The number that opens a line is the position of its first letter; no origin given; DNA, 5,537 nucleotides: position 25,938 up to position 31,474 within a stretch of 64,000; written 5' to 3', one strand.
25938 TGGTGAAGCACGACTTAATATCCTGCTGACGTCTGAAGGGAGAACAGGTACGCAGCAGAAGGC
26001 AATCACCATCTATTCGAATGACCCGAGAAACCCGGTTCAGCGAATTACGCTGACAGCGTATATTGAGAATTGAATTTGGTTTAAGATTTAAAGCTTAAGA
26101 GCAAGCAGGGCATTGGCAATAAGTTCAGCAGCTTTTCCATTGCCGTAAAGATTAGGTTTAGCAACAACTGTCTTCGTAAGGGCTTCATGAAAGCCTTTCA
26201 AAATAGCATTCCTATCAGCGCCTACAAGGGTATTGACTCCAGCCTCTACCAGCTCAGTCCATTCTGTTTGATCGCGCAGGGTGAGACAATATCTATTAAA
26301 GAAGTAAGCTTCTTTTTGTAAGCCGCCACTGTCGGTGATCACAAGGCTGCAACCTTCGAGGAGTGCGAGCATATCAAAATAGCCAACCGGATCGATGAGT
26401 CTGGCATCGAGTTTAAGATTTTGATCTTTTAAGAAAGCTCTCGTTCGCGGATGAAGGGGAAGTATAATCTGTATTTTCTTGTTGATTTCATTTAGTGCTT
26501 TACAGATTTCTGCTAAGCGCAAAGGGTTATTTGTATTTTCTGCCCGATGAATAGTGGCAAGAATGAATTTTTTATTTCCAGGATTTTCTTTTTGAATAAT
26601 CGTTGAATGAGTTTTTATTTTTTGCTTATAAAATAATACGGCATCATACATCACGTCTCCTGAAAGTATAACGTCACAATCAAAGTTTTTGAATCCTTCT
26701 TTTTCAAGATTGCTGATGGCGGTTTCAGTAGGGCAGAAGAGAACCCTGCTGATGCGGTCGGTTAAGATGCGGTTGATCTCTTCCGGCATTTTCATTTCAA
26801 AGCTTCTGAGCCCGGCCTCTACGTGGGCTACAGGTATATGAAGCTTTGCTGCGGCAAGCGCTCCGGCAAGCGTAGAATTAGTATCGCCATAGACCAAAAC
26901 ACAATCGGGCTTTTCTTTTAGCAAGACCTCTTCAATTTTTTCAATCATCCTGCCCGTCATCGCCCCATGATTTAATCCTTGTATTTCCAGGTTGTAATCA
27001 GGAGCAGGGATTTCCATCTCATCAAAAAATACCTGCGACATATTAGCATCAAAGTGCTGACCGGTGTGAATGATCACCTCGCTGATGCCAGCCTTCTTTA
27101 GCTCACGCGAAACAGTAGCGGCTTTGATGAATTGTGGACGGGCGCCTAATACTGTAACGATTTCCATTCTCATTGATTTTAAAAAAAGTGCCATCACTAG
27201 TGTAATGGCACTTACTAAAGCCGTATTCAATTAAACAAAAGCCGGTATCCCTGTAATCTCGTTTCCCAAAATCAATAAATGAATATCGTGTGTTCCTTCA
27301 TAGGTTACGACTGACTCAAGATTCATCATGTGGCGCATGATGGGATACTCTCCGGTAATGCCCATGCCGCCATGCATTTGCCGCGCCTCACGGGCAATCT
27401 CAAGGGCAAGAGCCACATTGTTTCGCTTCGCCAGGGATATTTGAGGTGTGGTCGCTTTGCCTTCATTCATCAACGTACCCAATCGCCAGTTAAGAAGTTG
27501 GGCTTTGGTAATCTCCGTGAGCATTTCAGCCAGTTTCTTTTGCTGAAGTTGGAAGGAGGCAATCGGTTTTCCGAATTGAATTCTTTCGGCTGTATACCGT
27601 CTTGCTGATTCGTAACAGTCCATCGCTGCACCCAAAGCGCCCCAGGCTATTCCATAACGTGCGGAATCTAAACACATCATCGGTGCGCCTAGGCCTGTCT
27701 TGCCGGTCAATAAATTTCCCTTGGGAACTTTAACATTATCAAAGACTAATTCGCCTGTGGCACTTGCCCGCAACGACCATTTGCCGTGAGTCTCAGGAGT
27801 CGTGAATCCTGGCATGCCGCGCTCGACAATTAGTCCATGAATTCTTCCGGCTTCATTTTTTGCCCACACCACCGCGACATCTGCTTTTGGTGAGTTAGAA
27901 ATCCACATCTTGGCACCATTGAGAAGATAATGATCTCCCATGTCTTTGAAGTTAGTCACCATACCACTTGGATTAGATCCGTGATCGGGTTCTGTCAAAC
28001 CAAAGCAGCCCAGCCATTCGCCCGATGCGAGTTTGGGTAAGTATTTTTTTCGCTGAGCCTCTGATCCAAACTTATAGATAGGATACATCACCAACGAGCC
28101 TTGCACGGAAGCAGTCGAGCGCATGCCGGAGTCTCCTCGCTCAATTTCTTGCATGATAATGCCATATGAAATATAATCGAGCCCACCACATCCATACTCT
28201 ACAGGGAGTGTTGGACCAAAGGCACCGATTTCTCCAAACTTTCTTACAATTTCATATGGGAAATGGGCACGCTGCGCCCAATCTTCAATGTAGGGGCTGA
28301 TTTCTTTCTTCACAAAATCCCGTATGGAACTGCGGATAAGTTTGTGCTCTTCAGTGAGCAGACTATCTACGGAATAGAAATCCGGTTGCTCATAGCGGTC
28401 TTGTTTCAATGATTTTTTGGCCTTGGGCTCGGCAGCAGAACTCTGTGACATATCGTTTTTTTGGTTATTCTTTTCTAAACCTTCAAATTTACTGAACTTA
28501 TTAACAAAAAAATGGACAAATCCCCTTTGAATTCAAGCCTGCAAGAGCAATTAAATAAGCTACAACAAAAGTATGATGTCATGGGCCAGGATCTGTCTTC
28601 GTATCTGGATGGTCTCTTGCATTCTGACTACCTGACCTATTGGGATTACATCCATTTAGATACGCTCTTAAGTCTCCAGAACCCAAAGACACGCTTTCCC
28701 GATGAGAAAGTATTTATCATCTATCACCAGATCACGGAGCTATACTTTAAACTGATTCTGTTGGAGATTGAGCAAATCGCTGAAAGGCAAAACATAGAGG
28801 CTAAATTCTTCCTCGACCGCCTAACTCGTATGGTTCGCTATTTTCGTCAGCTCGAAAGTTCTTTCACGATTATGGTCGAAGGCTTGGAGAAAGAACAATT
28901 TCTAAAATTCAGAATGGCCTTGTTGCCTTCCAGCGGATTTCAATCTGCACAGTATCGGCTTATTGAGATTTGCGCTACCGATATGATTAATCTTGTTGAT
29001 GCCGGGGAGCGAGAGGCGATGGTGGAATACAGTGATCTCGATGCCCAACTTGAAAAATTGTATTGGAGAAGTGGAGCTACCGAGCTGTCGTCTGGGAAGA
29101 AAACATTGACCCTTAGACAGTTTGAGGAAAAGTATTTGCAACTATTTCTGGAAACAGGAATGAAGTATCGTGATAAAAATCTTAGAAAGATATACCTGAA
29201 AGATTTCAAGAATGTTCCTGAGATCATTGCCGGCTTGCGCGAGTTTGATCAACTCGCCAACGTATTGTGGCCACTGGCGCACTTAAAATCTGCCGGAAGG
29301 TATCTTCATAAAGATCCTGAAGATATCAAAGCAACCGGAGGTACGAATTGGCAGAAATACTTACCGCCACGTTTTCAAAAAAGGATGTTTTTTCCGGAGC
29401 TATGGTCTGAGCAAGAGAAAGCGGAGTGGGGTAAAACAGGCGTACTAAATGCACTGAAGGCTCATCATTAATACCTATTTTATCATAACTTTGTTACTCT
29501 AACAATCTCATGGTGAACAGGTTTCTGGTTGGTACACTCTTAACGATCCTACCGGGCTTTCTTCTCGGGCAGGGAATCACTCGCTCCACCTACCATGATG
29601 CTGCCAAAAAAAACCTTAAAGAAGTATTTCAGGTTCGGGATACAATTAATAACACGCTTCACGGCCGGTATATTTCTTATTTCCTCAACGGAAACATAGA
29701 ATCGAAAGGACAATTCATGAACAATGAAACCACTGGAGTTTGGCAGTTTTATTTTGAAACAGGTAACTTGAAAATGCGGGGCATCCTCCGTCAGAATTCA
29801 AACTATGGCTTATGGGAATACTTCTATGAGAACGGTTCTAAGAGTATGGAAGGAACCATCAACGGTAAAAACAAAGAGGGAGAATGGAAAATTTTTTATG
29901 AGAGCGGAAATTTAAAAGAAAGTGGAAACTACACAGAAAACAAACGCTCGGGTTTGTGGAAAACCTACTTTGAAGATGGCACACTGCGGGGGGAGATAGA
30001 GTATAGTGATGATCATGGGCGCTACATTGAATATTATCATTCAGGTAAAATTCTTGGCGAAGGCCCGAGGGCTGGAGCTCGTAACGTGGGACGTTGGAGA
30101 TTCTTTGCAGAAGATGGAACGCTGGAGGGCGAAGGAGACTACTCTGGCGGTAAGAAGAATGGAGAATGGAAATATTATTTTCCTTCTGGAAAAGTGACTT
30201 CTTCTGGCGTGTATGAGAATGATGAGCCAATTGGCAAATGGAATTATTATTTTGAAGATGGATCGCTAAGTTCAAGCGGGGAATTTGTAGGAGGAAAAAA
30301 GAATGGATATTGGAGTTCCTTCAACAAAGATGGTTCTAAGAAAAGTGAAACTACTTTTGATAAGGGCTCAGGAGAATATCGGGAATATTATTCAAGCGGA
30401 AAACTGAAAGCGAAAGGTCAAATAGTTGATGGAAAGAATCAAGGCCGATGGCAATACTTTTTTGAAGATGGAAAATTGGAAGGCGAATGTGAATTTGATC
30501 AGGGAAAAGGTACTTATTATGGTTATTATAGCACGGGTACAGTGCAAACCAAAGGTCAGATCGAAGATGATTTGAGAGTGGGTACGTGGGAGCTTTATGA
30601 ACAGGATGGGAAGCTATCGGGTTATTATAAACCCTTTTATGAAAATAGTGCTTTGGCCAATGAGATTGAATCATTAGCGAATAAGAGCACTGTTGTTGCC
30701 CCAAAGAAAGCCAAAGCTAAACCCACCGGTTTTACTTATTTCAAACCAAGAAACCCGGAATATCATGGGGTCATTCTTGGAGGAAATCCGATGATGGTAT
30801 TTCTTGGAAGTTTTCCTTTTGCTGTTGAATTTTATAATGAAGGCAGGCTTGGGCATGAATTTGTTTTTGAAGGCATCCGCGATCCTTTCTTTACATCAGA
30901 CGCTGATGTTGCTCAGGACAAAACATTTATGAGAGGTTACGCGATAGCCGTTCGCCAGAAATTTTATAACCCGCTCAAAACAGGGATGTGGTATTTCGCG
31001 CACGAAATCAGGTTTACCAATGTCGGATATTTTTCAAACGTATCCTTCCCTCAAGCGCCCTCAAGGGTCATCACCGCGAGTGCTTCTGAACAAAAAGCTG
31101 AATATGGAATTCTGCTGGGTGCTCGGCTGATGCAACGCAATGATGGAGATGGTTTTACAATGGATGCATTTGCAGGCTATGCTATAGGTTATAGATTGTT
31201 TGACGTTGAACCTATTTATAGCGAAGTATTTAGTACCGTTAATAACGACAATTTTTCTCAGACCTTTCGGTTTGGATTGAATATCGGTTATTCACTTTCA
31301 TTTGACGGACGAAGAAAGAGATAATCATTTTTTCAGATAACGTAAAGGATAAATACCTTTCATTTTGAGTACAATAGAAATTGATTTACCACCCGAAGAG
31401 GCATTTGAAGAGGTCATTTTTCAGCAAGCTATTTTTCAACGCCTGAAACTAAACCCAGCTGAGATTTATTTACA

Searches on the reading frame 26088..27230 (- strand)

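Call 76: search_protein_families(library=pfam, proteins=[window:26088-27230:-], max_evalue=0.00001)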
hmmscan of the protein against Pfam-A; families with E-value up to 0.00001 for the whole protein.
window:26088-27230:- (380 aa): 1 family
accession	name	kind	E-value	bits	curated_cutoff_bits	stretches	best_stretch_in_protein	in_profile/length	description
PF02350.25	Epimerase_2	-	1.3e-111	373.3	30.6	1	43-375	2-346/347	UDP-N-acetylglucosamine 2-epimerase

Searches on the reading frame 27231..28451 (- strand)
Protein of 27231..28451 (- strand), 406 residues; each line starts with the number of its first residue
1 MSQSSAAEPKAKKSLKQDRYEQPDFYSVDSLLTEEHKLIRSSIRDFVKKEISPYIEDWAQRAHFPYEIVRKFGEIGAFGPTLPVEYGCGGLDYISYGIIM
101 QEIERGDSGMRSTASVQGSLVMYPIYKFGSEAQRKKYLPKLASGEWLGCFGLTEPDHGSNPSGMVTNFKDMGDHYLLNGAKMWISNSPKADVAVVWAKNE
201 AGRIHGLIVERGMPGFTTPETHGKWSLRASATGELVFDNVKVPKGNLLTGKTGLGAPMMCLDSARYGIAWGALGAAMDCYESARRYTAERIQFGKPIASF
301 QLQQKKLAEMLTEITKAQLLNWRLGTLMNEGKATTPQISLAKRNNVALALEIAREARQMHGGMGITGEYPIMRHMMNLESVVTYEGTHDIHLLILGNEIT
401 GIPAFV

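Call 76: search_protein_families(library=pfam, proteins=[window:27231-28451:-], max_evalue=0.00001)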
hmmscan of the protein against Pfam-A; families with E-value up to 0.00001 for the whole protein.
window:27231-28451:- (406 aa): 4 families
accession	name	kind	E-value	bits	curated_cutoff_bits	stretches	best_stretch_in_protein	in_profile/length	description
PF02771.21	Acyl-CoA_dh_N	-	5.2e-41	140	22.9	1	33-145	1-113/113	Acyl-CoA dehydrogenase, N-terminal domain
PF00441.29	Acyl-CoA_dh_1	-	2.6e-35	122.2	22.4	1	252-398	2-148/150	Acyl-CoA dehydrogenase, C-terminal domain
PF02770.24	Acyl-CoA_dh_M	-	1e-21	77.4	33.3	1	149-240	1-97/97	Acyl-CoA dehydrogenase, middle domain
PF08028.16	Acyl-CoA_dh_2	-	2e-10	41.5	22.7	1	267-386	2-131/134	Acyl-CoA dehydrogenase, C-terminal domain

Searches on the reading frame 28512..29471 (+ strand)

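Call 76: search_protein_families(library=pfam, proteins=[window:28512-29471:+], max_evalue=0.00001)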
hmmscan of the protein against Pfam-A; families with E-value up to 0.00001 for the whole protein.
window:28512-29471:+ (319 aa): 1 family
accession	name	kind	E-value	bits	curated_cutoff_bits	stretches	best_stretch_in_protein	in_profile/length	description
PF03301.18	Trp_dioxygenase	-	2.2e-26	93.5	34.9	1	41-153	15-137/346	Tryptophan 2,3-dioxygenase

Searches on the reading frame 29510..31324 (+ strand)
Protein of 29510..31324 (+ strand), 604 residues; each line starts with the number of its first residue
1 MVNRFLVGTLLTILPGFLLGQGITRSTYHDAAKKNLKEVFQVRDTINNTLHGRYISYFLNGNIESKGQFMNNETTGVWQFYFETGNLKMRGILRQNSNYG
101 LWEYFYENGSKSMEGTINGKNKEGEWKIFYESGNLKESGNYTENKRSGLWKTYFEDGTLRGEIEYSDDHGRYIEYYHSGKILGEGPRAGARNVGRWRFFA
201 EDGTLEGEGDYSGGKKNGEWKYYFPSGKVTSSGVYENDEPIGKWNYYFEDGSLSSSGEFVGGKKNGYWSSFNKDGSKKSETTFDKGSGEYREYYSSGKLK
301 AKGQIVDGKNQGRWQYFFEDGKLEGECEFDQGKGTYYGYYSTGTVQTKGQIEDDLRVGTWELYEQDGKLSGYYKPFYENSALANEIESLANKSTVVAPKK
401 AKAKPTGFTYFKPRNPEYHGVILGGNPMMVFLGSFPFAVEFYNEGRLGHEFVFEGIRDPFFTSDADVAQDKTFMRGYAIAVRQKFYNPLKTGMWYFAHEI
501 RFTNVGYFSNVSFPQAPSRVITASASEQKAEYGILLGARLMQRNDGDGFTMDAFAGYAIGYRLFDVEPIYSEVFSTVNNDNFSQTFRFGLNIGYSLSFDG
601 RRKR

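Call 76: search_protein_families(library=pfam, proteins=[window:29510-31324:+], max_evalue=0.00001)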
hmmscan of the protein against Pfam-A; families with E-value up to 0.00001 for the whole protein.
window:29510-31324:+ (604 aa): 1 family
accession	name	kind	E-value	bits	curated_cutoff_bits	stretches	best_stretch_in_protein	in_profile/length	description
PF07661.19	MORN_2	-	4.4e-35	116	29.6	0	122-141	1-20/22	MORN repeat variant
